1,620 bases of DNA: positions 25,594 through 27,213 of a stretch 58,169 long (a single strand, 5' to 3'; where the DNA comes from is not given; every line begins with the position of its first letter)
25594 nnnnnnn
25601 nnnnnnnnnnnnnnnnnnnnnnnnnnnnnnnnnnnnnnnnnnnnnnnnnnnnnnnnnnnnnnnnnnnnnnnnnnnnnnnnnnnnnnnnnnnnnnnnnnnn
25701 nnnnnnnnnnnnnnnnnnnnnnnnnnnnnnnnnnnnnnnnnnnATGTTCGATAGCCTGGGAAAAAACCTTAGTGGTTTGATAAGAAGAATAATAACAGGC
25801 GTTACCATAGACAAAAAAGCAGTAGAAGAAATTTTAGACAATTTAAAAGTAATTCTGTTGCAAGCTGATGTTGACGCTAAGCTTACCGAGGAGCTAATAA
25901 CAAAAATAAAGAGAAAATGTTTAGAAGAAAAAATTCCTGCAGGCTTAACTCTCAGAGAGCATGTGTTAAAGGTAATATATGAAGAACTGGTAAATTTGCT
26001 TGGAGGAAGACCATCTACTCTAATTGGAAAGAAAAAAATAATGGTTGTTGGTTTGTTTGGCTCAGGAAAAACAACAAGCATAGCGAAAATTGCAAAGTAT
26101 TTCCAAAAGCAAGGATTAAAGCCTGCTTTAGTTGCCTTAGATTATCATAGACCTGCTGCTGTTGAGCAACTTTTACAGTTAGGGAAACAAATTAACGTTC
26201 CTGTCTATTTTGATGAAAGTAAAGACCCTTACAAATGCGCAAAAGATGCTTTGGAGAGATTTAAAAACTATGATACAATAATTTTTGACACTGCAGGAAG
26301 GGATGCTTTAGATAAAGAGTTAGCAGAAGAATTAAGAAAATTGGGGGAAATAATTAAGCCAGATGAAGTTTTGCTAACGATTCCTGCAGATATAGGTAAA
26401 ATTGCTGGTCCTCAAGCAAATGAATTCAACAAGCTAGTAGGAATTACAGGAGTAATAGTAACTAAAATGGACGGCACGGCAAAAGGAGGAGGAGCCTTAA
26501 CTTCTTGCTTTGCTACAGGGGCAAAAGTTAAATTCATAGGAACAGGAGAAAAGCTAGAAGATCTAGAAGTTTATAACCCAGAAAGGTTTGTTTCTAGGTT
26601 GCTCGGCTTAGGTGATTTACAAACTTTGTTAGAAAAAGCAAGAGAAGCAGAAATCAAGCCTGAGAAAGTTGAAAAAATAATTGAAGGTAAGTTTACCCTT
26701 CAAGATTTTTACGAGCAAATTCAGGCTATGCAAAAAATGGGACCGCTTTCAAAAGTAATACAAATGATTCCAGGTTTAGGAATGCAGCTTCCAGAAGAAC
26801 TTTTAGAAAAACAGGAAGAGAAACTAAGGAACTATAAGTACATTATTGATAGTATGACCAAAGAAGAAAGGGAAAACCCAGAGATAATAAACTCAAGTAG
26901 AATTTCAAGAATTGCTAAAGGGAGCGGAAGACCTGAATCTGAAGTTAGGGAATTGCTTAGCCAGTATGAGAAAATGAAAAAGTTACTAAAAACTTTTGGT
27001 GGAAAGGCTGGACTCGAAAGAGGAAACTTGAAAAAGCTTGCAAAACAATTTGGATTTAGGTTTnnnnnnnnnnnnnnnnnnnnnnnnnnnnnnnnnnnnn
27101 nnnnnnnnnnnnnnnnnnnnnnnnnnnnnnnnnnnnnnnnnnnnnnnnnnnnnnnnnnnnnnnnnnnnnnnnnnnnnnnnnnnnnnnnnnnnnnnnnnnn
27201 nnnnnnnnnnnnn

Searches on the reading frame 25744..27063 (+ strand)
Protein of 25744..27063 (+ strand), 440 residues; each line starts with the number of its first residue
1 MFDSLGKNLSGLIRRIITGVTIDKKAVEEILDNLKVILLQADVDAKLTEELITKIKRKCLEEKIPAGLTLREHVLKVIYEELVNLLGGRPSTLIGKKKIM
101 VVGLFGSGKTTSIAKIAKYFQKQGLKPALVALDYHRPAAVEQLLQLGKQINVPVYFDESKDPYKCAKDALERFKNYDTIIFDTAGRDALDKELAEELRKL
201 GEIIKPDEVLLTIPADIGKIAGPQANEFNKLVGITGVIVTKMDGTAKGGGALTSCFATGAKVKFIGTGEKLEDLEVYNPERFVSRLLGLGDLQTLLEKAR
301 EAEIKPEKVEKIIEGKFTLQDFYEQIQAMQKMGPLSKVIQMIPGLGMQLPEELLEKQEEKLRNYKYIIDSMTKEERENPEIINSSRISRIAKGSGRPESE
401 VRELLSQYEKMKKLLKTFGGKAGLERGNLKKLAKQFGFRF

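Call 15: search_protein_families(library=pfam, proteins=[window:25744-27063:+], max_evalue=0.01)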
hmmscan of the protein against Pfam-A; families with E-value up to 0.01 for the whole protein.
window:25744-27063:+ (440 aa): 7 families
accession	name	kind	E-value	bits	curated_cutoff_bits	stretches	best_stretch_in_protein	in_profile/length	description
PF00448.28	SRP54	-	3.6e-64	216.5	22.7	1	97-288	2-196/196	SRP54-type protein, GTPase domain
PF02978.25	SRP_SPB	-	4e-36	123.7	27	1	316-414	1-90/91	Signal peptide binding domain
PF02881.24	SRP54_N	-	4.5e-12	46.5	22.4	1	5-82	1-75/75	SRP54-type protein, helical bundle domain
PF01656.29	CbiA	-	2.6e-05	24.6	25.4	1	106-245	9-86/125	CobQ/CobB/MinD/ParA nucleotide binding domain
PF03029.23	ATP_bind_1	-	4e-05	24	27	1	101-133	1-33/240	Conserved hypothetical ATP binding protein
PF13401.12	AAA_22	-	0.00039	21.2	27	1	98-203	7-110/130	AAA domain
PF13479.12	AAA_24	-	0.0041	17.4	27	0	96-185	2-74/195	AAA domain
